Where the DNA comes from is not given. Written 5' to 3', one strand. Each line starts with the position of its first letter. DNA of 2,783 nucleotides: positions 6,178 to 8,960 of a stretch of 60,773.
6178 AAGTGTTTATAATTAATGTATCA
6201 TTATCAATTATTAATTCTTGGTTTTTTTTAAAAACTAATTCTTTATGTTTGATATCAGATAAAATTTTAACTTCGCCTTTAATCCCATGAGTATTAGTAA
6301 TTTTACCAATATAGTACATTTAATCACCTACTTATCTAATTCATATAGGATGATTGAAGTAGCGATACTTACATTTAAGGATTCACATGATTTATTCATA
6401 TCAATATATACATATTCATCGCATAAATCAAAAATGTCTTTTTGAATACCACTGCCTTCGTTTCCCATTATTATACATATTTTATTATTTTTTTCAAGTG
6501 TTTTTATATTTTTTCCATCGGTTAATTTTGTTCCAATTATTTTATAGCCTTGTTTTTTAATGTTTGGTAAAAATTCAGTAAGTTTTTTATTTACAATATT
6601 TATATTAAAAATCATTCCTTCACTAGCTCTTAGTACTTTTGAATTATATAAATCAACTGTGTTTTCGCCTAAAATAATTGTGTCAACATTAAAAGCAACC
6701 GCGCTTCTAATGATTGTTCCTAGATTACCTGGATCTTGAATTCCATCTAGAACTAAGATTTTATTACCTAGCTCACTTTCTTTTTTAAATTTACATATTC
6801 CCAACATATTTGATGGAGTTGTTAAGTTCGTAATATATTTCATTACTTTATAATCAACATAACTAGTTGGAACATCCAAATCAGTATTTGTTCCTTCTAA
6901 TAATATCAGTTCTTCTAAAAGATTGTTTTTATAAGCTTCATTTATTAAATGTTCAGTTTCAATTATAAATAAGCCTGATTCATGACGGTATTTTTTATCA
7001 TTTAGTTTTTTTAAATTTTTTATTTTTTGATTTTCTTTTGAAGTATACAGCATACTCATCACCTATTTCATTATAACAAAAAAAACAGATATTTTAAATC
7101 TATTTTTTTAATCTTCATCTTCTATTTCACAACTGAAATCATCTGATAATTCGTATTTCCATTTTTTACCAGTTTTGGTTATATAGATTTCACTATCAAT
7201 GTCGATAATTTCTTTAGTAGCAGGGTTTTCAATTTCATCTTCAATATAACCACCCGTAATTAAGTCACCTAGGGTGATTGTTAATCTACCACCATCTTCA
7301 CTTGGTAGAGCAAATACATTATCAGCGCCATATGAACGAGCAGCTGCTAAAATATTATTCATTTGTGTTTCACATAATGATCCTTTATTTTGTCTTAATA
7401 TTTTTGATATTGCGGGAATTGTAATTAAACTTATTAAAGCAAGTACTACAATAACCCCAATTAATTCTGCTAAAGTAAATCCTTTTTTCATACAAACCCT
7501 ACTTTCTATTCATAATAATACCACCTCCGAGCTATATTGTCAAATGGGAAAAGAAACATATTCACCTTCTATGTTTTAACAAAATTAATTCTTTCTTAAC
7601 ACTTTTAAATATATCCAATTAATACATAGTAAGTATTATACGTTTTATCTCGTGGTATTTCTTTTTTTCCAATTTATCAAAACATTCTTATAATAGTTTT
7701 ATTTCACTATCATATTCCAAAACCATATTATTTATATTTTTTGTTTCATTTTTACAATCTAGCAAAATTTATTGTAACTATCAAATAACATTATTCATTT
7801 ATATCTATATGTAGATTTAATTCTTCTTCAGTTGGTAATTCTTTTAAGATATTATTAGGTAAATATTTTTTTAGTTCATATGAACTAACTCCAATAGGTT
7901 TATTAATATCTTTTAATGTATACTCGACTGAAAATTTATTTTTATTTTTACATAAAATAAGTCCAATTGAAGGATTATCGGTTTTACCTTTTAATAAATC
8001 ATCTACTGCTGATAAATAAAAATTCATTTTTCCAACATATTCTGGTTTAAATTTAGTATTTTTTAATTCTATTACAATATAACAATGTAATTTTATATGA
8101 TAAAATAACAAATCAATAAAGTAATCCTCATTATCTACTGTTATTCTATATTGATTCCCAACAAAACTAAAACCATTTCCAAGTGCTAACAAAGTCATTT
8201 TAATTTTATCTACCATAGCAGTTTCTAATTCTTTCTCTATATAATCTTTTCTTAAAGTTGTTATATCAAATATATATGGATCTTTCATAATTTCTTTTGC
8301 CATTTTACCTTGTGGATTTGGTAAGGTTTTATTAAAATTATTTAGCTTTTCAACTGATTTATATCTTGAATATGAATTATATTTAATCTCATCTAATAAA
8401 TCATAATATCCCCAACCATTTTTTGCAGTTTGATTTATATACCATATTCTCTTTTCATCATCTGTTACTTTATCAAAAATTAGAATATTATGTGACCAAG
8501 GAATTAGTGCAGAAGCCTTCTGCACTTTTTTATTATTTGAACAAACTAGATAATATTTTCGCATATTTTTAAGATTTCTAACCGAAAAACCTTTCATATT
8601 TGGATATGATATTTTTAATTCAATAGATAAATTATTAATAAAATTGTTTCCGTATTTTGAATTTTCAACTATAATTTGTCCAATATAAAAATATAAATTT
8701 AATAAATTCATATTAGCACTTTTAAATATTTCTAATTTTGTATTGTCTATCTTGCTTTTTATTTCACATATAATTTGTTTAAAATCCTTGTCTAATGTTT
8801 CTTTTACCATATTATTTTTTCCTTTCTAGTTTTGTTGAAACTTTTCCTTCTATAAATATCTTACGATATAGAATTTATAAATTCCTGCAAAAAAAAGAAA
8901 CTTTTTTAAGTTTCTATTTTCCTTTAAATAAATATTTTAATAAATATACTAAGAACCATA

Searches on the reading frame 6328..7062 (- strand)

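Call 12: search_protein_families(library=pfam, proteins=[window:6328-7062:-], max_evalue=0.01)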
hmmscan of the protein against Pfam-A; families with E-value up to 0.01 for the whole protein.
window:6328-7062:- (244 aa): 2 families
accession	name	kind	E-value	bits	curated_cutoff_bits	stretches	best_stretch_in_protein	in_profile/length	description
PF00588.24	SpoU_methylase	-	1.2e-42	145.8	29.7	1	102-240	3-142/142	SpoU rRNA Methylase family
PF22435.1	MRM3-like_sub_bind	-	6.8e-12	46.1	27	1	11-88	1-84/84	MRM3-like substrate binding domain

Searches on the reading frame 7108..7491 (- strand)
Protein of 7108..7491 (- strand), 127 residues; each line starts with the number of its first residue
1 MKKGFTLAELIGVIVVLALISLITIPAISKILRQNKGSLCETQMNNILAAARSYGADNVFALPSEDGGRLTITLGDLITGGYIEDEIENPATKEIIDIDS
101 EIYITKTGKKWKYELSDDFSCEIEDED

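Call 12: search_protein_families(library=pfam, proteins=[window:7108-7491:-], max_evalue=0.01)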
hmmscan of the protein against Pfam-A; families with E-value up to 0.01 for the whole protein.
window:7108-7491:- (127 aa): 1 family
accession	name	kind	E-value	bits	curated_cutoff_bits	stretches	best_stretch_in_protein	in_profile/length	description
PF07963.17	N_methyl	-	0.0015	18.4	21.2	1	2-24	4-26/27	Prokaryotic N-terminal methylation motif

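Call 13: search_protein_families(library=ncbifam, proteins=[window:7108-7491:-], max_evalue=0.01)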
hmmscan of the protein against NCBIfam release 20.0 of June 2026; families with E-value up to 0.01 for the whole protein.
window:7108-7491:- (127 aa): 8 families
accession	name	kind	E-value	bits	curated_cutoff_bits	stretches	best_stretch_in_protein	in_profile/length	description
TIGR01710.1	typeII_sec_gspG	equivalog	4.4e-06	26.8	88.85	1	3-68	1-65/134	type II secretion system major pseudopilin GspG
NF040999.1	pilin_ComGC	equivalog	6.6e-06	26.2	75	1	2-58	1-57/84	competence type IV pilus major pilin ComGC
NF041013.1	T4P_ComGE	equivalog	2e-05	24.6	49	1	2-51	3-52/83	competence type IV pilus minor pilin ComGE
NF007862.0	PRK10574.1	equivalog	0.00024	21.3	138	1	2-34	4-36/145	prepilin peptidase-dependent pilin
TIGR02532.1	IV_pilin_GFxxxE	domain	0.00051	19.8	16.3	1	2-25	1-24/24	prepilin-type N-terminal cleavage/methylation domain-containing protein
NF041775.1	typeIV_PilA_Myxo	equivalog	0.00062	19.8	400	1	3-55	11-63/214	type IV pilin protein PilA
NF040982.1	ComGD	equivalog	0.0008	19.8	70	1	2-54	1-53/139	competence type IV pilus minor pilin ComGD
TIGR02596.1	TIGR02596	subfamily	0.0071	16.4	70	1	5-52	1-48/196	Verru_Chthon cassette protein D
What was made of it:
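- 7108..7491 (-): 127-aa type IV prepilin-type protein (MKKG|FTLAE...), monocistronic, lying between a YhcG-type nuclease gene and a SpoU methylase gene. TIGR02532 scores 19.8 bits against a cutoff of 16.3 (call 13).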

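Call 15: find_encoding_contigs(protein=window:7108-7491:-, flank=3000, max_places=10)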
Protein window:7108-7491:- (127 aa): 9 contigs read that carry it; 6 places shown.
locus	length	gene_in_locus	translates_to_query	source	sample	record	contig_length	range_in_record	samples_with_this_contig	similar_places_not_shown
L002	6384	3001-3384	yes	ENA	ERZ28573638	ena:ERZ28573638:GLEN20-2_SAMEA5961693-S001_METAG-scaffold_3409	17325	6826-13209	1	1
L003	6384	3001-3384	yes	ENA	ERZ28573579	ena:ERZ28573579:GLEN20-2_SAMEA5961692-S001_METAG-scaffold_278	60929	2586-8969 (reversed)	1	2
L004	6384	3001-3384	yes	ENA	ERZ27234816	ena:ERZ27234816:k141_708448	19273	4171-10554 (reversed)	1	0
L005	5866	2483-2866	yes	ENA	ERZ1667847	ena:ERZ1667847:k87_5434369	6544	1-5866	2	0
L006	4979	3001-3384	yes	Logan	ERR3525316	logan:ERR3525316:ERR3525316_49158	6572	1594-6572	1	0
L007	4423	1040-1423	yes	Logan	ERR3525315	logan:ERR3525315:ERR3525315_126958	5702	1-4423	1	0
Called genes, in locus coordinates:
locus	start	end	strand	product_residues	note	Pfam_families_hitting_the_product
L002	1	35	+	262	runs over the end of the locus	PF01458:SUFBD_core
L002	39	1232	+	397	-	PF00266:Aminotran_5, PF00155:Aminotran_1_2, PF01053:Cys_Met_Meta_PP, PF01041:DegT_DnrJ_EryC1 (weak)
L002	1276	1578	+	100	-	-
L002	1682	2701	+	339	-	PF17761:DUF1016_N, PF06250:YhcG_C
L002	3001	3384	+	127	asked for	-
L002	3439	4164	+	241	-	PF22435:MRM3-like_sub_bind, PF00588:SpoU_methylase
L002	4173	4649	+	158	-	PF01782:RimM, PF24986:PRC_RimM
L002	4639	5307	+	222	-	PF01746:tRNA_m1G_MT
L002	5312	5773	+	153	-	-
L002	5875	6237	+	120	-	PF01245:Ribosomal_L19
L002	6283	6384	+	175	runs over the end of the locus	PF10502:Peptidase_S26, PF00717:Peptidase_S24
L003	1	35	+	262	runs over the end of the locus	PF01458:SUFBD_core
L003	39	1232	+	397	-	PF00266:Aminotran_5, PF00155:Aminotran_1_2, PF01053:Cys_Met_Meta_PP, PF01041:DegT_DnrJ_EryC1 (weak)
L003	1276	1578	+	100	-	-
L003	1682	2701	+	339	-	PF17761:DUF1016_N, PF06250:YhcG_C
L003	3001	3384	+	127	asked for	-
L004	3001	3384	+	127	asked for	-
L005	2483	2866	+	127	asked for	-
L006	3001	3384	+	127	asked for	-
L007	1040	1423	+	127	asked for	-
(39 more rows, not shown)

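Call 66: find_homologous_proteins(query=window:7108-7491:-, max_evalue=0.00001)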
Query window:7108-7491:- (127 aa): 90 proteins with E <= 0.00001 among 111 candidates.
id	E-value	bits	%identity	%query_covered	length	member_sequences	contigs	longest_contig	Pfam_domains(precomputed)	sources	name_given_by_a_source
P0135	3.4e-72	258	95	100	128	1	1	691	-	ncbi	-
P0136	7.7e-71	253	94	99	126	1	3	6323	-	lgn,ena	-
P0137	8.9e-71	253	94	99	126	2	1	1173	-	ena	-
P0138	1.9e-69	249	93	99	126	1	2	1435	-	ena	-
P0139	9.0e-60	218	83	99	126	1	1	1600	-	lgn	-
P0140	1.1e-56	208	80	99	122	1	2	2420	-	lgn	-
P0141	2.8e-56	206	78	98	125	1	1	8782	-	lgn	-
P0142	4.6e-55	202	81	100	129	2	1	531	-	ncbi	-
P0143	5.6e-54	199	75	99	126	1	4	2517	-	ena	-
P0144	7.5e-54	199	78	99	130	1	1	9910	-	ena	-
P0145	1.2e-46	175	71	95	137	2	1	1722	-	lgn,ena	-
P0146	1.9e-43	165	67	98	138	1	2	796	-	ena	-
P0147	9.3e-43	163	67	92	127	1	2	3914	-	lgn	-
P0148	8.6e-41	156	65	92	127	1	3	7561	-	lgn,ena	-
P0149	9.3e-41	156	65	92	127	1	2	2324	-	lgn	-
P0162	1.1e-35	140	58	92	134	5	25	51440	-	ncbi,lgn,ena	-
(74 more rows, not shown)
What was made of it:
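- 7108..7491 (-): About 90 orthologues were found (call 66).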

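Call 67: find_encoding_contigs(protein=P0144, flank=1500, max_places=10)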
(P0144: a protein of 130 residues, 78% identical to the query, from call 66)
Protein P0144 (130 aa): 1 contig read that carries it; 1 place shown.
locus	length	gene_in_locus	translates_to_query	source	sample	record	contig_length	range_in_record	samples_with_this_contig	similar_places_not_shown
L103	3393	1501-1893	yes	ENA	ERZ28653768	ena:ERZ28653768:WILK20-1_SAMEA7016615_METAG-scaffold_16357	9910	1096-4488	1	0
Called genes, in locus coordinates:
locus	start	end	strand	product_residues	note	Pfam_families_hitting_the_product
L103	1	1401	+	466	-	PF07963:N_methyl, PF09479:Flg_new, PF12810:ALK_LTK_GRD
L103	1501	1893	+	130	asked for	-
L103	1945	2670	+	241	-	PF22435:MRM3-like_sub_bind, PF00588:SpoU_methylase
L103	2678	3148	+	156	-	PF01782:RimM, PF05239:PRC (weak), PF24986:PRC_RimM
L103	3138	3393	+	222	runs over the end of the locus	PF01746:tRNA_m1G_MT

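Call 68: find_encoding_contigs(protein=P0162, flank=1500, max_places=10)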
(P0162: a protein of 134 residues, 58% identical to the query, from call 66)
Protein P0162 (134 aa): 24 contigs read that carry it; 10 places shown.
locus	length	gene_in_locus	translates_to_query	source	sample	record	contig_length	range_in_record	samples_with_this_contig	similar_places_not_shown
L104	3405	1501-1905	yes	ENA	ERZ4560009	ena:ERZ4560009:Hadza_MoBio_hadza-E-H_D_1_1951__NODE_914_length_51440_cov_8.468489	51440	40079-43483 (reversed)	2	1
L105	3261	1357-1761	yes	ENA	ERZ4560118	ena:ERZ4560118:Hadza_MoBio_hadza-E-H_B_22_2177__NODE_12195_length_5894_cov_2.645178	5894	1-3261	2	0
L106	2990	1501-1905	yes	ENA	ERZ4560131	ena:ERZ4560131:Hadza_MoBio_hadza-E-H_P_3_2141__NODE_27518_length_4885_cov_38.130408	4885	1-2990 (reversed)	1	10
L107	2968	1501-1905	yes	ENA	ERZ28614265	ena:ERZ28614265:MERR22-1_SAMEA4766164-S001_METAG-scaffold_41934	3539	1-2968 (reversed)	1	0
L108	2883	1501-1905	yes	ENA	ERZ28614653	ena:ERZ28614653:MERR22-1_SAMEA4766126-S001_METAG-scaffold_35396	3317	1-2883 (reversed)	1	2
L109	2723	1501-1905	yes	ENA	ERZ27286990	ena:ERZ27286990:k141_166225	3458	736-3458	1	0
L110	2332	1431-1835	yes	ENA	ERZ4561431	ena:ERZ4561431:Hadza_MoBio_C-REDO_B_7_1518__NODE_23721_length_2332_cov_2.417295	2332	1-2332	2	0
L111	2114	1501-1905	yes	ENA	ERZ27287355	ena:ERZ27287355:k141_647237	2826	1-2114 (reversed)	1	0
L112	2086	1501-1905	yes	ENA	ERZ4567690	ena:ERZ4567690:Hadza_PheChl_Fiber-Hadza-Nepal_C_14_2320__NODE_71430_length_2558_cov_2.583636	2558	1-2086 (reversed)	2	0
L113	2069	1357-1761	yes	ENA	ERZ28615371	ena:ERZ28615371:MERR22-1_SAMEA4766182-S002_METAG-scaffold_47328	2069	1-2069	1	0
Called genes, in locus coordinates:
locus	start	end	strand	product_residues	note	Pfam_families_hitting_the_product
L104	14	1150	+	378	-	-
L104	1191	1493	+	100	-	-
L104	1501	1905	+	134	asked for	-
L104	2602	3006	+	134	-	-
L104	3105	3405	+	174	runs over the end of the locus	-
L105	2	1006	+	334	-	?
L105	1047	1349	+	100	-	-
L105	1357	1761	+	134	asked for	-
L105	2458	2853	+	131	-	PF27070:HTH_Rpn_C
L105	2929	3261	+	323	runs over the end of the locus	PF00724:Oxidored_FMN (faint), PF01207:Dus, PF01180:DHO_dh, PF00977:His_biosynth, PF01680:SOR_SNZ (faint)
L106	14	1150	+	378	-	-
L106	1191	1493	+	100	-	-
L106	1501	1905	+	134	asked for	-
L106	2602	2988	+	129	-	?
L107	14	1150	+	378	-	-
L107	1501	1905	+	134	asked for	-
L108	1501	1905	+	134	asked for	-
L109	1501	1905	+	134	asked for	-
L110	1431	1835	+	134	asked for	-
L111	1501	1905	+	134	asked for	-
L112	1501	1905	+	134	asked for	-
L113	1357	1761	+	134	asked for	-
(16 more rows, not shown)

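Call 104: predict_structure(alignment_id=A4)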
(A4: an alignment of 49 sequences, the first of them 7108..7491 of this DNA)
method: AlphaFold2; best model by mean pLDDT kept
length: 127 residues; sequences in the alignment: 49
mean_pLDDT: 84.5   pTM: 0.63
mean pLDDT of the five models: 84.5, 84.0, 82.7, 82.4, 80.2
residues with pLDDT >= 90: 43; 70-90: 77; 50-70: 5; < 50: 2
segments of 3 or more residues with pLDDT < 50: none
pLDDT, mean of each block of 10 residues (from residue 1): 78 93 83 80 88 91 90 90 81 82 91 86 60
secondary structure, 60 per line:
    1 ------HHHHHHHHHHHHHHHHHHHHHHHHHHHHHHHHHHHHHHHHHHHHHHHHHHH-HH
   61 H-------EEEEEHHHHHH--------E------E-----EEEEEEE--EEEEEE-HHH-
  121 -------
elements in order: H7-57 E69-73 H74-79 E101-107 E110-115
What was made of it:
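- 7108..7491 (-): The AF2 model (pLDDT 84.5) has a 51-residue N-terminal helix plus a small beta head (call 104).
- On Type IV pilin (class III signal peptide proteins): The AF2 model of the 127-aa protein (pLDDT 84.5) has a helix at residues 7-57 followed by three short strands (call 104).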

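Call 106: fold_search(model_id=the predicted structure, library=pdb)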
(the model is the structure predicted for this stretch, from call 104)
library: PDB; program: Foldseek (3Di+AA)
matches with E <= 10: 37; with E <= 0.001: 0
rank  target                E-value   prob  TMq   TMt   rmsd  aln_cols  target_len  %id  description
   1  8dx4_B                1.6e+00  0.11  0.28  0.10   9.3        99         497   20  Clostridioides difficile R20291 minor pilin - PilW fused with Maltose Binding Protein (released 2022-09-21)
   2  8dx4_D                3.1e+00  0.08  0.28  0.09   8.4        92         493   16  Clostridioides difficile R20291 minor pilin - PilW fused with Maltose Binding Protein (released 2022-09-21)
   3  1g6o_A                3.1e+00  0.06  0.21  0.10  10.7        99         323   11  CRYSTAL STRUCTURE OF THE HELICOBACTER PYLORI ATPASE, HP0525, IN COMPLEX WITH ADP (released 2001-01-24)
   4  6h24_A                3.4e+00  0.02  0.18  0.18  11.5        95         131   14  X-Ray Crystal Structure of the MSBI1.176 WH1 Domain, a Replication Protein Isolated from a Multiple Sclerosis Patient (released 2019-05-15)
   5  1ov3_B                4.6e+00  0.04  0.18  0.18   7.7        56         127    9  Structure of the p22phox-p47phox complex (released 2003-05-20)
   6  3gfg_J                4.6e+00  0.03  0.16  0.07   9.6        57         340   19  Structure of putative oxidoreductase yvaA from Bacillus subtilis in triclinic form (released 2009-03-24)
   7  6epg_F                4.9e+00  0.06  0.20  0.07  11.8        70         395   11  Structure of the epsilon_1 / zeta_1 antitoxin / toxin system from Neisseria gonorrhoeae. (released 2018-05-02)
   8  6hxt_C                4.9e+00  0.04  0.20  0.20   4.8        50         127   14  Crystal structure of the head domain of human CCDC61 (released 2020-04-29)
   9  4xgw_A                5.9e+00  0.03  0.16  0.07  11.7        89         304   15  Crystal structure of Escherichia coli Flavin trafficking protein, an FMN transferase, E169K mutant (released 2015-12-16)
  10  3khm                  6.3e+00  0.02  0.15  0.06   7.2        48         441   25  Crystal structure of sterol 14alpha-demethylase (CYP51) from Trypanosoma cruzi in complex with inhibitor fluconazole (released 2009-11-10)
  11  3gdo_B                6.7e+00  0.03  0.18  0.07  10.8        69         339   16  Crystal structure of putative oxidoreductase yvaA from Bacillus subtilis (released 2009-03-24)
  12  3gfg_H                6.7e+00  0.03  0.18  0.07  10.8        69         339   16  Structure of putative oxidoreductase yvaA from Bacillus subtilis in triclinic form (released 2009-03-24)
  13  3gfg_F                6.7e+00  0.03  0.18  0.07  10.8        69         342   16  Structure of putative oxidoreductase yvaA from Bacillus subtilis in triclinic form (released 2009-03-24)
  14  3gfg_C                6.7e+00  0.02  0.17  0.07   9.6        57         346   19  Structure of putative oxidoreductase yvaA from Bacillus subtilis in triclinic form (released 2009-03-24)
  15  5wbf_A                7.2e+00  0.04  0.30  0.16  15.3       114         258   11  Double CACHE (dCACHE) sensing domain of TlpC chemoreceptor from Helicobacter pylori (released 2017-11-08)
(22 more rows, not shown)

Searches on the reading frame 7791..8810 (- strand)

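Call 12: search_protein_families(library=pfam, proteins=[window:7791-8810:-], max_evalue=0.01)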
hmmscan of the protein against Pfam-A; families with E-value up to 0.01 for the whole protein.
window:7791-8810:- (339 aa): 2 families
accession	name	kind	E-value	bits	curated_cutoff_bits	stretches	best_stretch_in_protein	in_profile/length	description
PF06250.17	YhcG_C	-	5.4e-63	212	32.5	1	172-326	1-157/157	YhcG PDDEXK nuclease domain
PF17761.7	DUF1016_N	-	2.4e-34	118.8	32.8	1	16-149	1-137/137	DUF1016 N-terminal domain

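Call 13: search_protein_families(library=ncbifam, proteins=[window:7791-8810:-], max_evalue=0.01)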
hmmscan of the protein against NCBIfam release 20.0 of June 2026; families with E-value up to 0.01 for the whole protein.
window:7791-8810:- (339 aa): 0 families
